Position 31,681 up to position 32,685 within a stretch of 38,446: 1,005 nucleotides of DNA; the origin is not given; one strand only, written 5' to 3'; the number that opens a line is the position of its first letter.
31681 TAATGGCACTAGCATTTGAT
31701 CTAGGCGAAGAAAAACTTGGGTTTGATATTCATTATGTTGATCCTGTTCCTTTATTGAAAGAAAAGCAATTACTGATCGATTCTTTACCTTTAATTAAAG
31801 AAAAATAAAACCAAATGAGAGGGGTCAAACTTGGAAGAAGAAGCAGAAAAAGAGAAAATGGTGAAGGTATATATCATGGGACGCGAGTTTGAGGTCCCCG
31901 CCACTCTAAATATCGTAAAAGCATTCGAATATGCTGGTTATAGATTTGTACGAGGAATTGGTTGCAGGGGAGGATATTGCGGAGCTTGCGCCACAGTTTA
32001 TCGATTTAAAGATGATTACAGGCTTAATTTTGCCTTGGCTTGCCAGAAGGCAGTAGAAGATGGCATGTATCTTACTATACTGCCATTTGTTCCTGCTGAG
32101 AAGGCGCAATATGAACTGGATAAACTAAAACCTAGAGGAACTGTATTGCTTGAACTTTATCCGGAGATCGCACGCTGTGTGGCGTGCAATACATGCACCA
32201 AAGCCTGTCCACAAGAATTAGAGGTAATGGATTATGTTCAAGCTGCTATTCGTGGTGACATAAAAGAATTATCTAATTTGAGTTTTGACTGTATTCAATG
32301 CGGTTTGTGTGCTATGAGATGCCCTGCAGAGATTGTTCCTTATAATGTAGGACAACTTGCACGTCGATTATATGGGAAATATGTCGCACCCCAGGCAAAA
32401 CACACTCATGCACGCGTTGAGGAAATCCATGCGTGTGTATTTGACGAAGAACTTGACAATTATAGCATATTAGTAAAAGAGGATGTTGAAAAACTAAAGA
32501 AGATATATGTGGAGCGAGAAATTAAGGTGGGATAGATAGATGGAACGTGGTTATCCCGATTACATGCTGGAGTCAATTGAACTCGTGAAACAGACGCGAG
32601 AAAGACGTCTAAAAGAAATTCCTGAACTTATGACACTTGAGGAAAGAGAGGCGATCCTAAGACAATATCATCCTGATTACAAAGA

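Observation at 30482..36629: HdrC-HdrB-SdhB-SdhA-HdrA operon: candidate HdrA-coupled soluble fumarate reductase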

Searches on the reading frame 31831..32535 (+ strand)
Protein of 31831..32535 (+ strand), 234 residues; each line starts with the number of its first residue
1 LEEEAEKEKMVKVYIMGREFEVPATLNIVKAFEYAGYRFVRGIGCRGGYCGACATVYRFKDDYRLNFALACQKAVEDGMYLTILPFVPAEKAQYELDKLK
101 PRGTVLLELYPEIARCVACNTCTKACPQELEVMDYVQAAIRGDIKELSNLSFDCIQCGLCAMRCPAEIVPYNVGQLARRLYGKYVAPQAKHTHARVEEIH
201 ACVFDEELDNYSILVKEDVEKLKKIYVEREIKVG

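Call 3: search_protein_families(library=pfam, proteins=[window:31831-32535:+], max_evalue=0.01)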
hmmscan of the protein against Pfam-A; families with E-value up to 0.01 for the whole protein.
window:31831-32535:+ (234 aa): 12 families
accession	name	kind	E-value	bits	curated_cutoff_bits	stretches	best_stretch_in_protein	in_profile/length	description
PF13187.11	Fer4_9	-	8.6e-10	38.9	27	1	115-167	1-50/52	4Fe-4S dicluster domain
PF13237.11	Fer4_10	-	3.8e-09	36.8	25.5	1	114-165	7-53/53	4Fe-4S dicluster domain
PF12838.12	Fer4_7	-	3e-08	34.4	27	1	115-167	1-51/52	4Fe-4S dicluster domain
PF13534.11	Fer4_17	-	1.5e-06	29.1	22.2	1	146-168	38-60/61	4Fe-4S dicluster domain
PF13183.11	Fer4_8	-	1.1e-05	26.4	27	1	113-168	2-68/68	4Fe-4S dicluster domain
PF00037.32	Fer4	-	2.1e-05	24.6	21.1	1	153-167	7-21/24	4Fe-4S binding domain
PF13484.11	Fer4_16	-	0.00014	23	30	0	154-184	2-32/66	4Fe-4S double cluster binding domain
PF12800.12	Fer4_4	-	0.00022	21.7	24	0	115-127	3-15/17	4Fe-4S binding domain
PF12797.12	Fer4_2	-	0.0004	20.6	24.5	1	114-127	8-21/22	4Fe-4S binding domain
PF00111.32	Fer2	-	0.0007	19.9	21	1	17-73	7-74/77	2Fe-2S iron-sulfur cluster binding domain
PF14697.11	Fer4_21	-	0.0034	17.9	35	1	114-167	6-55/59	4Fe-4S dicluster domain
PF14691.11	Fer4_20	-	0.007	16.6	25.8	0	112-167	20-78/113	Dihydroprymidine dehydrogenase domain II, 4Fe-4S cluster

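Call 4: search_protein_families(library=ncbifam, proteins=[window:31831-32535:+], max_evalue=0.001)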
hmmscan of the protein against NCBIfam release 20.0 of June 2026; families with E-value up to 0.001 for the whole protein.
window:31831-32535:+ (234 aa): 33 families (the best 25 are shown)
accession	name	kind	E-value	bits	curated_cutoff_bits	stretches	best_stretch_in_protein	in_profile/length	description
TIGR00314.1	cdhA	equivalog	5.1e-11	41.1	781.3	1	108-170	393-455/784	CO dehydrogenase/acetyl-CoA synthase complex subunit alpha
TIGR01971.1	NuoI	subfamily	1.8e-09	37.2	113.05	1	101-169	29-98/121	NADH-quinone oxidoreductase, chain I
TIGR01945.1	rnfC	subfamily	2.4e-09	36.3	245.95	1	114-169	363-419/435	RnfABCDGE type electron transport complex subunit C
NF003454.1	PRK05035.1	equivalog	1.1e-08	34.1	345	1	111-168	364-422/556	electron transport complex subunit RsxC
TIGR00403.1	ndhI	equivalog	2.8e-08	33.5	302.35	1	93-168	41-118/183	NAD(P)H-quinone oxidoreductase subunit I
NF004898.0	PRK06259.1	equivalog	2.9e-08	32.8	385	0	17-82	26-83/488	fumarate reductase (CoM/CoB) subunit TfrB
NF042909.1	FMH_DH_FwdF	exception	3.2e-08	33.1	375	1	114-204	15-103/336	tungsten-dependent formylmethanofuran dehydrogenase subunit FwdF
NF004536.0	PRK05888.1-1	equivalog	4.4e-07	29.4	212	1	101-168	44-113/180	NADH-quinone oxidoreductase subunit NuoI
NF004540.0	PRK05888.2-1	equivalog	5e-07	29.4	215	1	106-169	38-103/139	NADH-quinone oxidoreductase subunit NuoI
TIGR00384.1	dhsB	subfamily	7.5e-07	28.8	88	0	109-136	135-162/222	succinate dehydrogenase and fumarate reductase iron-sulfur protein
TIGR02512.1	FeFe_hydrog_A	subfamily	2.5e-06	26.6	405.95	1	113-167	6-65/375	[FeFe] hydrogenase, group A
NF007205.0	PRK09626.1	equivalog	4.1e-06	26.8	93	1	112-166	15-68/105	2-oxoglutarate-acceptor oxidoreductase subunit OorD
NF004537.0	PRK05888.1-3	equivalog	4.4e-06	26.3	163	1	102-167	55-128/204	NADH-quinone oxidoreductase subunit NuoI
NF010590.0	PRK13984.1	equivalog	6.2e-06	24.6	946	1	112-146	188-222/611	putative oxidoreductase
NF043039.1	HgcAB_like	equivalog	8.5e-06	25.6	285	1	85-167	274-347/350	HgcAB-like fusion protein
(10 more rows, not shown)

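Call 53: search_solved_structures(query=window:31831-32535:+, max_evalue=0.01, show_alignments=2)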
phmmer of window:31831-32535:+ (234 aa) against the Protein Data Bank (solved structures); distinct sequences matched with E-value up to 0.01: 109 (the best 60 are shown).
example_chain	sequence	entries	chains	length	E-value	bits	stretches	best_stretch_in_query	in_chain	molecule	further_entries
9sfi_T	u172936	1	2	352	1.9e-12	50.2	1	114-174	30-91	4Fe-4S ferredoxin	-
7bkb_K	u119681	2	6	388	5.2e-09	39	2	108-172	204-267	Formylmethanofuran dehydrogenase, subunit F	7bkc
9c0q_A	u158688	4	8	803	2.1e-08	37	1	111-172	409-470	Acetyl-CoA decarbonylase/synthase complex subunit alpha 2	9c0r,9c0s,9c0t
9grx_I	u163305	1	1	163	1.8e-07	33.9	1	93-168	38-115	NAD(P)H-quinone oxidoreductase subunit I, chloroplastic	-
6hum_I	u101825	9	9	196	3.5e-07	33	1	91-168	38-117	NAD(P)H-quinone oxidoreductase subunit I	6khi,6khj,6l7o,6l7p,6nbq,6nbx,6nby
7wfg_I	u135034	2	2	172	5.4e-07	32.4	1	92-168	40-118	NAD(P)H-quinone oxidoreductase subunit I, chloroplastic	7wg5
3cf4_A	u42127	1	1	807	2.3e-06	30.3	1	108-175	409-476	Acetyl-CoA decarboxylase/synthase alpha subunit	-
31ox_C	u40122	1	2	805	4.2e-06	29.5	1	113-177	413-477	Acetyl-CoA decarbonylase/synthase complex subunit alpha 2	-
7eu3_I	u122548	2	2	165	4.2e-06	29.5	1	109-168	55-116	NAD(P)H-quinone oxidoreductase subunit I, chloroplastic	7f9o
7awt_I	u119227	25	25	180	1.1e-05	28.1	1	101-169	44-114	NADH-quinone oxidoreductase subunit I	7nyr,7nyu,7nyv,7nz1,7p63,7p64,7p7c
8iuf_S8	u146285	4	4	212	1.1e-05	28.1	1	99-169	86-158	NDUFS8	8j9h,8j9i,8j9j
9sw6_G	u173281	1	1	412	1.3e-05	27.9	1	108-169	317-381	Polyferredoxin protein MvhB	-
7p7k_I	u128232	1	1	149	1.4e-05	27.8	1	102-169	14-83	NADH-quinone oxidoreductase subunit I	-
7p61_I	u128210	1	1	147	1.4e-05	27.7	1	102-169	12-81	NADH-quinone oxidoreductase subunit I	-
7p69_I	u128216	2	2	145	1.5e-05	27.7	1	102-169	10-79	NADH-quinone oxidoreductase subunit I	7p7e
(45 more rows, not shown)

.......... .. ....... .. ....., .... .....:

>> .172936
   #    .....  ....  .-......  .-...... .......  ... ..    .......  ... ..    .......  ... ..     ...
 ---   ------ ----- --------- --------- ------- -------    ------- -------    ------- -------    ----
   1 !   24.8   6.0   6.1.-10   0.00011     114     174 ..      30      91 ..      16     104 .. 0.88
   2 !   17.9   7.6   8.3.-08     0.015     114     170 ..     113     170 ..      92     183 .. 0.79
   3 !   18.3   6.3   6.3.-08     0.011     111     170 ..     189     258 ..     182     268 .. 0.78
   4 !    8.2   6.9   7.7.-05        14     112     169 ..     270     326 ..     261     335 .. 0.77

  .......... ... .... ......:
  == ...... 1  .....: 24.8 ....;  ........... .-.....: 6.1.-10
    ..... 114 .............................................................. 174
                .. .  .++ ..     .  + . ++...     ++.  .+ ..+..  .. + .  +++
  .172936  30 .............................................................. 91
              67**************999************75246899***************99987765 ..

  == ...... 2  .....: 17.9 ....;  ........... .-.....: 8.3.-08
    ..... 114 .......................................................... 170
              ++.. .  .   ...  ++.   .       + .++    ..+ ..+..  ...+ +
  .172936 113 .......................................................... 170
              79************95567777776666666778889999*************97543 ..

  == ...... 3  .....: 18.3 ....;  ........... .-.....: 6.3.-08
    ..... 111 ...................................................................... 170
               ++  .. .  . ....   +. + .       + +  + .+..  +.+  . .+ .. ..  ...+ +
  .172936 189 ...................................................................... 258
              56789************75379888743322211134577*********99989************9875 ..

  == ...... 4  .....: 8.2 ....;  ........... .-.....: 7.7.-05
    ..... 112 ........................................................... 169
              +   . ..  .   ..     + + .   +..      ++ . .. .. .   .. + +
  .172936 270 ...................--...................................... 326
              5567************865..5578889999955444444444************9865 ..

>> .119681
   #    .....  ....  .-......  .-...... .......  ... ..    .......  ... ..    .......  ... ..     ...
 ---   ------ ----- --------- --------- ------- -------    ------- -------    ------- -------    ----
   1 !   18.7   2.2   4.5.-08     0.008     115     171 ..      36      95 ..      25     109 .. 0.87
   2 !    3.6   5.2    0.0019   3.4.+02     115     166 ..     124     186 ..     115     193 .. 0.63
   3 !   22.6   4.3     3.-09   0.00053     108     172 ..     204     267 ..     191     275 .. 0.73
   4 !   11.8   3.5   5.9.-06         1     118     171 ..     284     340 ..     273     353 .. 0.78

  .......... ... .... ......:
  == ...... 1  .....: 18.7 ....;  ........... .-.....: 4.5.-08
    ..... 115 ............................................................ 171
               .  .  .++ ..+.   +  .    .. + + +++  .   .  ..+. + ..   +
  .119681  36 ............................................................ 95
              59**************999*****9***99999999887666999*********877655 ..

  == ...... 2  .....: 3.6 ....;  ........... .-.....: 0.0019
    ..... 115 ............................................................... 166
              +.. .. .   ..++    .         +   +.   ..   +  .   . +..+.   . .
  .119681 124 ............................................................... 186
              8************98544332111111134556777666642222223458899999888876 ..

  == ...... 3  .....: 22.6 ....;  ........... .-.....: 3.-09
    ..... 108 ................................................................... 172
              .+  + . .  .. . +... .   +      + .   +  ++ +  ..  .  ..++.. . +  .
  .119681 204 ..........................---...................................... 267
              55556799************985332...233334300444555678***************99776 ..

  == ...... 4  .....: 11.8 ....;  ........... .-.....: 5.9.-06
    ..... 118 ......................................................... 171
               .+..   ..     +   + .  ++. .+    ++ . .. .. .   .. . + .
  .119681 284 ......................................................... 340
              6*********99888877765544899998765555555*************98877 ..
